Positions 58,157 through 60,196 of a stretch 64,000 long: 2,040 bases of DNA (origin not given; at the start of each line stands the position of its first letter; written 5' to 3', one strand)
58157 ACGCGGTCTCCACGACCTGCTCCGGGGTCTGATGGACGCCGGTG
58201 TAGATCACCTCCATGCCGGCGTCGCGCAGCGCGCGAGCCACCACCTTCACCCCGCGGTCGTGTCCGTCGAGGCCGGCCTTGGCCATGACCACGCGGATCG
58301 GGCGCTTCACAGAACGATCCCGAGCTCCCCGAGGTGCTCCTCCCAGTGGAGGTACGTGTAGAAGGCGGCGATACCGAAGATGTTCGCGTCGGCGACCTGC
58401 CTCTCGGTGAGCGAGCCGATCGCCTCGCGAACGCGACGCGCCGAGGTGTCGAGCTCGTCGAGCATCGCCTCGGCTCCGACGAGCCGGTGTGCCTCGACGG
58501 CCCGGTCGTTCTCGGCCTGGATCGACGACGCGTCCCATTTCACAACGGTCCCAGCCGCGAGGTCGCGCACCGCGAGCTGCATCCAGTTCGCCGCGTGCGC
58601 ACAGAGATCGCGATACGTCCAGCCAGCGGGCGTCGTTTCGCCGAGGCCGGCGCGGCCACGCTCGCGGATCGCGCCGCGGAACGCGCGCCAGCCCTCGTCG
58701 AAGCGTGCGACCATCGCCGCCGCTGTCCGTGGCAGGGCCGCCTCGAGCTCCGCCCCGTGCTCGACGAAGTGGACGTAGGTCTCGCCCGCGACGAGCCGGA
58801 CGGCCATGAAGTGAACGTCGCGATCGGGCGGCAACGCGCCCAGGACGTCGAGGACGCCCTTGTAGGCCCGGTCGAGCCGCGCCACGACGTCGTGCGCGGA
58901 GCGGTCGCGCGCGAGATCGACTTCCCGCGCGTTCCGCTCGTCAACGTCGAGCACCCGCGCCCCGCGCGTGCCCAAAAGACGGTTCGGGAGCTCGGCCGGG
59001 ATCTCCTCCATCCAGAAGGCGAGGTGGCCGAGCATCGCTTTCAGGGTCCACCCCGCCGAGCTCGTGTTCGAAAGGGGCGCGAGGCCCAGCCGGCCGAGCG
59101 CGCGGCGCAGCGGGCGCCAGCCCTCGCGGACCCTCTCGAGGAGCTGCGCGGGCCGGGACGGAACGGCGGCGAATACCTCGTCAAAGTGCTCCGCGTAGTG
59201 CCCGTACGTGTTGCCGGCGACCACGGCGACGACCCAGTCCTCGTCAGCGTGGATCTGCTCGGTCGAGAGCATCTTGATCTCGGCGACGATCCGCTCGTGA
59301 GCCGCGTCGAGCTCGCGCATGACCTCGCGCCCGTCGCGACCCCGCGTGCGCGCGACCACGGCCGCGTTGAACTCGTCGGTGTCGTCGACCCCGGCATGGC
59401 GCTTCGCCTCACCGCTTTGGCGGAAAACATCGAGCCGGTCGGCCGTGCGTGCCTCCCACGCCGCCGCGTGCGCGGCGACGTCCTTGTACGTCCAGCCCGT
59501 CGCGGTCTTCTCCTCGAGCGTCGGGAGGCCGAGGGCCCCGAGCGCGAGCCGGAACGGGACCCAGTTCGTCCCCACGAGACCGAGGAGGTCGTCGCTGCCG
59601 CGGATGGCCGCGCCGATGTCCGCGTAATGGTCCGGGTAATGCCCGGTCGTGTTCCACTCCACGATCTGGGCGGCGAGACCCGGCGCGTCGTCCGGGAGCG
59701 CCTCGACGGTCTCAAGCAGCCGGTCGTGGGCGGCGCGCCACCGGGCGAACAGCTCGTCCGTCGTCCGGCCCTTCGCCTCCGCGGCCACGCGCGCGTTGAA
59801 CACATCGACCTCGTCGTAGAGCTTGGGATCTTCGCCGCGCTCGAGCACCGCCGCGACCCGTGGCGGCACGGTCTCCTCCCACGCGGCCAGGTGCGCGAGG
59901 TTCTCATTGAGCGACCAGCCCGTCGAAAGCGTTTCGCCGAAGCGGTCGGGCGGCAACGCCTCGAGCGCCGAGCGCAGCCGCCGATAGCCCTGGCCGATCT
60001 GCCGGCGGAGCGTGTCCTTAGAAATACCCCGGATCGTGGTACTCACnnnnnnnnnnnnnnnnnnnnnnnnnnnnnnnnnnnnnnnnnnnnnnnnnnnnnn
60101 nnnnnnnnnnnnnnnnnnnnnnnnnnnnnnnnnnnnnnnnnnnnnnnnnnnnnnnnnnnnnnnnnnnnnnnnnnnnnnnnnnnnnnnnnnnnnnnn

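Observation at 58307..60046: Four ClbS/DfsB (DUF1706) domains fused in one protein, inside an acyl-CoA mutase operon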

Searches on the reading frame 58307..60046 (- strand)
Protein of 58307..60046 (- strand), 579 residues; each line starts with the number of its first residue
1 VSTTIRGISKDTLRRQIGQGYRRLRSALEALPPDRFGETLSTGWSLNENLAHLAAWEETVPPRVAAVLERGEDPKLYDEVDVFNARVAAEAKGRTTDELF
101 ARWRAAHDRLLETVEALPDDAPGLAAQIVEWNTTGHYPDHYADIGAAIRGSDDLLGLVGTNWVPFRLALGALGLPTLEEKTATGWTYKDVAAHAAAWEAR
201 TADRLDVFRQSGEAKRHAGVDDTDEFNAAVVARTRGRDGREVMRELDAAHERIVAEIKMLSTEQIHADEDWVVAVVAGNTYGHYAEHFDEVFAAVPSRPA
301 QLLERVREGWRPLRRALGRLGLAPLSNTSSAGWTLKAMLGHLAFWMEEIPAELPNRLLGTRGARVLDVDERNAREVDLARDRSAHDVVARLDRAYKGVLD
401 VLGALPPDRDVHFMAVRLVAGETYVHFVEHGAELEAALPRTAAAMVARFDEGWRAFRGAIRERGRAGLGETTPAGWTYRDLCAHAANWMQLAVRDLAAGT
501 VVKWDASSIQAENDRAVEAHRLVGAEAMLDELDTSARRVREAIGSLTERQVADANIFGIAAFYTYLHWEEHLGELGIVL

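Call 7: search_protein_families(library=pfam, proteins=[window:58307-60046:-], max_evalue=1)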
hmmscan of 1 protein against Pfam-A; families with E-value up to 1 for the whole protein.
window:58307-60046:- (579 aa): 6 families
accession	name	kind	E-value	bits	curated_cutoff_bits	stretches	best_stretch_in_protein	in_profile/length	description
PF11716.13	MDMPI_N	-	2.9e-28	99.7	24.2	4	21-123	5-109/140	Mycothiol maleylpyruvate isomerase N-terminal domain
PF12867.12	DinB_2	-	2.3e-16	60.8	24.8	4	18-126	3-102/128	DinB superfamily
PF08020.16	DUF1706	-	1.5e-12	48.2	24.2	2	9-121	6-127/166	Protein of unknown function (DUF1706)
PF05163.17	DinB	-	0.0017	18.8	23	0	21-58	16-54/165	DinB family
PF04978.18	MST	-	0.0027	18.6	27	1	19-125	8-111/149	Mycothiol-S-transferase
PF17784.7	Sulfotransfer_4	-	0.098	12.9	22.8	1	279-318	159-197/215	Sulfotransferase domain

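Call 8: search_protein_families(library=ncbifam, proteins=[window:58307-60046:-], max_evalue=1)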
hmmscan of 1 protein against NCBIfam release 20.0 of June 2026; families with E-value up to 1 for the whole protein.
window:58307-60046:- (579 aa): 2 families
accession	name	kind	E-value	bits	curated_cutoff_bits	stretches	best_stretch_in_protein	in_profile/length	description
TIGR03083.1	TIGR03083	domain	2.4e-24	86.8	50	4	21-132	6-103/202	maleylpyruvate isomerase family mycothiol-dependent enzyme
TIGR03084.1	TIGR03084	hypoth_equivalog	5.4e-09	36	247.95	1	21-120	11-112/253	TIGR03084 family metal-binding protein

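Call 13: find_homologous_proteins(query=window:58310-60046:-)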
Query window:58310-60046:- (579 aa): 418 proteins with E <= 0.001 among 8000 candidates; the best 120 are listed.
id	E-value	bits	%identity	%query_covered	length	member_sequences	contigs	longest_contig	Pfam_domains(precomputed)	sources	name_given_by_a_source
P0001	0.0e+0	1289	100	100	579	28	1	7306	PF12867.13,PF08020.17,PF11716.14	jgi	-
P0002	1.4e-261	888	69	100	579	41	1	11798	PF12867.13,PF08020.17,PF11716.14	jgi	-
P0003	1.2e-260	884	68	100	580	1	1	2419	PF12867.13,PF08020.17,PF05163.18,PF11716.14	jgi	jgi:hypothetical protein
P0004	2.4e-257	874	68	100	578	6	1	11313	PF12867.13,PF08020.17,PF05163.18,PF11716.14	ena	-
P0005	4.8e-254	863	67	100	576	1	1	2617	PF12867.13,PF08020.17,PF11716.14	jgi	jgi:hypothetical protein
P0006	1.8e-253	861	67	99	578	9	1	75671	PF12867.13,PF08020.17,PF11716.14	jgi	-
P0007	4.8e-253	859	66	99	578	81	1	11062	PF12867.13,PF08020.17,PF11716.14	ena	-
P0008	4.9e-253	859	67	100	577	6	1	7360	PF12867.13,PF08020.17,PF05163.18,PF11716.14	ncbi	-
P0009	1.8e-251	854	66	100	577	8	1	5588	PF12867.13,PF08020.17,PF05163.18,PF11716.14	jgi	-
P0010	2.4e-250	851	67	100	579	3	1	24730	PF12867.13,PF08020.17,PF11716.14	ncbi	-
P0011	5.7e-248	843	67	100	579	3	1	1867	PF12867.13,PF08020.17,PF11716.14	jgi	jgi:mycothiol maleylpyruvate isomerase-like protein/DinB family protein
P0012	2.2e-247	841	67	100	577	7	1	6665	PF12867.13,PF08020.17,PF11716.14,PF04978.18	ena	-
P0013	1.2e-246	838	66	100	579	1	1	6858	PF12867.13,PF08020.17,PF11716.14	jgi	jgi:mycothiol maleylpyruvate isomerase-like protein/DinB family protein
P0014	3.8e-245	833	66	100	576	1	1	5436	PF12867.13,PF08020.17,PF11716.14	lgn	-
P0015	5.5e-244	830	65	99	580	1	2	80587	PF12867.13,PF08020.17,PF11716.14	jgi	jgi:hypothetical protein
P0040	9.7e-231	786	63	99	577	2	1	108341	PF12867.13,PF08020.17,PF11716.14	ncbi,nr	ncbi:MAG TPA: maleylpyruvate isomerase N-terminal domain-containing protein [Candidatus Limnocylindr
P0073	1.3e-206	706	58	100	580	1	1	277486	PF12867.13,PF08020.17,PF11716.14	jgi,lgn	jgi:hypothetical protein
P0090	6.8e-204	697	57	100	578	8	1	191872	PF12867.13,PF08020.17,PF11716.14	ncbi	ncbi:MAG: DinB family protein [Chloroflexota bacterium]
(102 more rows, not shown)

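Call 14: find_encoding_contigs(protein=P0040, flank=8000, max_places=2)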
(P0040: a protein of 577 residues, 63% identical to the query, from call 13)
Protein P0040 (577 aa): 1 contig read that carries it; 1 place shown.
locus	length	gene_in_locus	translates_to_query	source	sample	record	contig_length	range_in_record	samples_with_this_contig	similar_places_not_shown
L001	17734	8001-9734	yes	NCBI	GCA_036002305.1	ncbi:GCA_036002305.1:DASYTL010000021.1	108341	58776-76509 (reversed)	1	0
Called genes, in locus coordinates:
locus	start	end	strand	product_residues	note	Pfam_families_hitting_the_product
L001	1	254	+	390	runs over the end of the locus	PF00108:Thiolase_N, PF02803:Thiolase_C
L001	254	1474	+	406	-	PF02771:Acyl-CoA_dh_N, PF02770:Acyl-CoA_dh_M, PF00441:Acyl-CoA_dh_1, PF08028:Acyl-CoA_dh_2, PF22924:ACOX_C_alpha1 (faint)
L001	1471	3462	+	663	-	PF12797:Fer4_2 (faint), PF13237:Fer4_10, PF13183:Fer4_8, PF13187:Fer4_9, PF13534:Fer4_17 (faint), PF02754:CCG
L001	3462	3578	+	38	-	-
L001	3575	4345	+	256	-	PF01012:ETF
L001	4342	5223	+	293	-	PF01012:ETF, PF00766:ETF_alpha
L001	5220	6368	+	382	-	PF02771:Acyl-CoA_dh_N, PF02770:Acyl-CoA_dh_M, PF00441:Acyl-CoA_dh_1, PF08028:Acyl-CoA_dh_2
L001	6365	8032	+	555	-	PF01642:MM_CoA_mutase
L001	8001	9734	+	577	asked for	PF08020:DUF1706 (faint), PF11716:MDMPI_N, PF12867:DinB_2, PF11716:MDMPI_N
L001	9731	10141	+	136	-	PF02310:B12-binding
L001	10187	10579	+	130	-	-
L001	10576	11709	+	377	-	PF02771:Acyl-CoA_dh_N, PF02770:Acyl-CoA_dh_M, PF00441:Acyl-CoA_dh_1, PF08028:Acyl-CoA_dh_2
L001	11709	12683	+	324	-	PF03308:MeaB, PF00009:GTP_EFTU (faint), PF02492:cobW (weak)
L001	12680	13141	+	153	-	PF14342:DUF4396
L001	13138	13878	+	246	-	PF00753:Lactamase_B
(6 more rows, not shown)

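Call 15: find_encoding_contigs(protein=P0073, flank=8000, max_places=2)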
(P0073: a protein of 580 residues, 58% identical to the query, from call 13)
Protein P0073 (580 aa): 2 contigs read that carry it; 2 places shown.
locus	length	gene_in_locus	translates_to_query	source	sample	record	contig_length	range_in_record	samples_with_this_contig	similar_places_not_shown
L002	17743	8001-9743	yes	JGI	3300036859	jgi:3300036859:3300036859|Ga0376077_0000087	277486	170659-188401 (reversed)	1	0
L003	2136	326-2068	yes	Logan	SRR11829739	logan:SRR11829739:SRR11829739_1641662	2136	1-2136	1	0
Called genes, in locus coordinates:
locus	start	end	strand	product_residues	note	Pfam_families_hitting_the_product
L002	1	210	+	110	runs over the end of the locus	-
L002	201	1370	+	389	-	PF02771:Acyl-CoA_dh_N, PF02770:Acyl-CoA_dh_M, PF00441:Acyl-CoA_dh_1, PF08028:Acyl-CoA_dh_2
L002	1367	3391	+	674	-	PF12797:Fer4_2 (faint), PF13183:Fer4_8, PF13237:Fer4_10, PF13187:Fer4_9, PF13534:Fer4_17 (weak), PF02754:CCG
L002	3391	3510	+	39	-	-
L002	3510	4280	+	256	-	PF01012:ETF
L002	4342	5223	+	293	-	PF01012:ETF, PF00766:ETF_alpha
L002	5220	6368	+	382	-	PF02771:Acyl-CoA_dh_N, PF02770:Acyl-CoA_dh_M, PF00441:Acyl-CoA_dh_1, PF08028:Acyl-CoA_dh_2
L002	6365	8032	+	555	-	PF01642:MM_CoA_mutase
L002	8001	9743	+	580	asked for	PF08020:DUF1706 (faint), PF11716:MDMPI_N, PF12867:DinB_2, PF11716:MDMPI_N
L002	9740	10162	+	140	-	PF02310:B12-binding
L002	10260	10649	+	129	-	-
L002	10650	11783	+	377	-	PF02771:Acyl-CoA_dh_N, PF02770:Acyl-CoA_dh_M, PF00441:Acyl-CoA_dh_1, PF08028:Acyl-CoA_dh_2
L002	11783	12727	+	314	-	PF03308:MeaB, PF00009:GTP_EFTU (faint), PF02492:cobW (weak)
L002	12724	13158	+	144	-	PF14342:DUF4396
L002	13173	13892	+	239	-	PF00753:Lactamase_B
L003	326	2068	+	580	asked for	PF08020:DUF1706 (faint), PF11716:MDMPI_N, PF12867:DinB_2, PF11716:MDMPI_N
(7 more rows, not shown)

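Call 16: find_encoding_contigs(protein=P0090, flank=8000, max_places=2)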
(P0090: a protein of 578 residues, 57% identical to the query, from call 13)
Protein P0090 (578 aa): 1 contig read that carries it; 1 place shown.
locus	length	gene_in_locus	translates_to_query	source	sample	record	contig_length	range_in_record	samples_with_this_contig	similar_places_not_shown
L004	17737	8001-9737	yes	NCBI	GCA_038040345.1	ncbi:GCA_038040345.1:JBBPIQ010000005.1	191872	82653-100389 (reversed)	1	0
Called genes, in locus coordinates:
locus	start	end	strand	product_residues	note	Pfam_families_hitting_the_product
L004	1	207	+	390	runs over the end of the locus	PF00108:Thiolase_N, PF22691:Thiolase_C_1 (faint), PF02803:Thiolase_C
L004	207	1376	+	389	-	PF02771:Acyl-CoA_dh_N, PF02770:Acyl-CoA_dh_M, PF00441:Acyl-CoA_dh_1, PF08028:Acyl-CoA_dh_2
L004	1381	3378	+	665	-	PF12797:Fer4_2 (faint), PF13237:Fer4_10, PF13183:Fer4_8, PF13187:Fer4_9, PF13534:Fer4_17 (weak), PF02754:CCG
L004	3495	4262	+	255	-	PF01012:ETF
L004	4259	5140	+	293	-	PF01012:ETF, PF00766:ETF_alpha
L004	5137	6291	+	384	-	PF02771:Acyl-CoA_dh_N, PF02770:Acyl-CoA_dh_M, PF00441:Acyl-CoA_dh_1, PF08028:Acyl-CoA_dh_2, PF22924:ACOX_C_alpha1 (faint)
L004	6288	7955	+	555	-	PF01642:MM_CoA_mutase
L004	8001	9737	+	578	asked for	PF08020:DUF1706 (faint), PF11716:MDMPI_N (weak), PF12867:DinB_2, PF11716:MDMPI_N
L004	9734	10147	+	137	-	PF02310:B12-binding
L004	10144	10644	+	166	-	-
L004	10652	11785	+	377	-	PF02771:Acyl-CoA_dh_N, PF02770:Acyl-CoA_dh_M, PF00441:Acyl-CoA_dh_1, PF08028:Acyl-CoA_dh_2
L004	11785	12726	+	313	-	PF03308:MeaB, PF00009:GTP_EFTU (faint), PF02492:cobW (weak)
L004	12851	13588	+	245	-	PF00753:Lactamase_B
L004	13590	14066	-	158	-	PF00296:Bac_luciferase (weak)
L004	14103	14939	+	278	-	PF02634:FdhD-NarQ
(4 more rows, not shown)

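Call 28: predict_structure(alignment_id=A1)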
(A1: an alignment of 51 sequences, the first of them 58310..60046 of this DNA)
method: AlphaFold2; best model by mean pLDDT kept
length: 579 residues; sequences in the alignment: 51
mean_pLDDT: 90.2   pTM: 0.80
mean pLDDT of the five models: 90.2, 90.1, 88.5, 88.2, 87.4
residues with pLDDT >= 90: 404; 70-90: 159; 50-70: 10; < 50: 6
segments of 3 or more residues with pLDDT < 50: 1-6
pLDDT, mean of each block of 10 residues (from residue 1): 47 86 90 92 93 96 94 83 92 94 97 91 90 89 91 93 90 91 90 94 91 65 87 92 95 96 89 89 82 92 95 93 91 93 96 94 84 93 94 98 95 94 92 92 94 91 90 90 93 91 87 92 89 96 95 90 86 81
secondary structure, 60 per line:
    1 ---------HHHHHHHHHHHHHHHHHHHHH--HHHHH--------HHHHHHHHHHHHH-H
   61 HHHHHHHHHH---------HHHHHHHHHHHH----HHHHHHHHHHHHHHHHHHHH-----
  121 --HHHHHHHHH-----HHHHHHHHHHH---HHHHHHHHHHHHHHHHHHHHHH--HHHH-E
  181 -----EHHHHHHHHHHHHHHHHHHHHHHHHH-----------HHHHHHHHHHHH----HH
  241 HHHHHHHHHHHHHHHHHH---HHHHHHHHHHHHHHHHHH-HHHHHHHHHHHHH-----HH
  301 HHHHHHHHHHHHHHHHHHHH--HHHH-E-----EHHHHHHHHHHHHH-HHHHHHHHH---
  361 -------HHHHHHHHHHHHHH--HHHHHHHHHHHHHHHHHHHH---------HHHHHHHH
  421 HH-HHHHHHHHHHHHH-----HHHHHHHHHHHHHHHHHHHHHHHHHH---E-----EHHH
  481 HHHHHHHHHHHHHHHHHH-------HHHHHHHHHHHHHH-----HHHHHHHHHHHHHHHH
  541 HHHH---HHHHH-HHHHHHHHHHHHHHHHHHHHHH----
elements in order: H10-30 H33-37 H46-58 H60-70 H80-91 H96-115 H123-131 H137-147 H151-172 H175-178 H187-211 H223-234 H239-258 H262-279 H281-293 H299-320 H323-326 H335-347 H349-357 H368-381 H384-403 H413-422 H424-436 H442-467 H478-498 H506-519 H525-544 H548-552 H554-575

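Call 30: fold_search(model_id=the predicted structure, library=pdb)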
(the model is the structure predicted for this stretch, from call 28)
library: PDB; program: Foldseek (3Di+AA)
matches with E <= 10: 142; with E <= 0.001: 0
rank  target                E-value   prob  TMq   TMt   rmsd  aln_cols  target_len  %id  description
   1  5cof                  1.3e-02  1.00  0.22  0.69   3.4       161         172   15  Crystal structure of Uncharacterised protein Q1R1X2 from Escherichia coli UTI89 (released 2016-02-03)
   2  6anr                  6.8e-02  1.00  0.21  0.68   3.9       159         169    9  Crystal structure of a self resistance protein ClbS from colibactin biosynthetic gene cluster (released 2018-06-27)
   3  7mtl_A                7.7e-02  1.00  0.21  0.66   4.3       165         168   10  Crystal structure of colibactin self-resistance protein ClbS in complex with a dsDNA (released 2021-05-26)
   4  1k7w_B                8.8e-02  0.14  0.13  0.15  22.7       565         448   12  Crystal Structure of S283A Duck Delta 2 Crystallin Mutant (released 2002-03-06)
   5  7mtl_B                1.0e-01  1.00  0.22  0.71   3.1       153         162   10  Crystal structure of colibactin self-resistance protein ClbS in complex with a dsDNA (released 2021-05-26)
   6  4n6c_B                1.5e-01  1.00  0.22  0.64   3.1       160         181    9  Crystal Structure of the B1RZQ2 protein from Streptococcus pneumoniae. Northeast Structural Genomics Consortium (NESG) (released 2013-10-30)
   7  5civ                  2.7e-01  1.00  0.22  0.68   3.1       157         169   10  Sibling Lethal Factor Precursor - DfsB (released 2016-02-03)
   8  5cog_A                2.9e-01  1.00  0.22  0.68   3.2       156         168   16  Crystal structure of Yeast IRC4 (released 2016-02-03)
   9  4n6c_A                3.1e-01  1.00  0.22  0.64   3.0       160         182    9  Crystal Structure of the B1RZQ2 protein from Streptococcus pneumoniae. Northeast Structural Genomics Consortium (NESG) (released 2013-10-30)
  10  9baa_B                5.5e-01  0.09  0.09  0.10  25.6       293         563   12  Cryo-EM structure of the ABC transporter PCAT1 bound with Mg_class_1 (released 2024-10-30)
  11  5cog_B                5.7e-01  1.00  0.21  0.67   3.8       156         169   15  Crystal structure of Yeast IRC4 (released 2016-02-03)
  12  5com_A                6.3e-01  1.00  0.21  0.66   3.2       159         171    8  Crystal structure of Uncharacterized Protein Q187F5 from Clostridium difficile 630 (released 2016-02-03)
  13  9hny_DC               7.4e-01  0.03  0.09  0.06  30.6       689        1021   11  Mitoribosomal small subunit in complex with Mettl15 and Mettl17 (released 2025-03-26)
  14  8vil_B                8.1e-01  0.98  0.19  0.25   5.8       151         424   15  EgtB-IV from Crocosphaera subtropica, an ergothioneine-biosynthetic type IV sulfoxide synthase in complex with N,N-dim (released 2024-08-07)
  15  1i0a_D                8.1e-01  0.06  0.12  0.14  24.1       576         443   10  CRYSTAL STRUCTURE OF WILD TYPE TURKEY DELTA 1 CRYSTALLIN (EYE LENS PROTEIN) (released 2001-04-21)
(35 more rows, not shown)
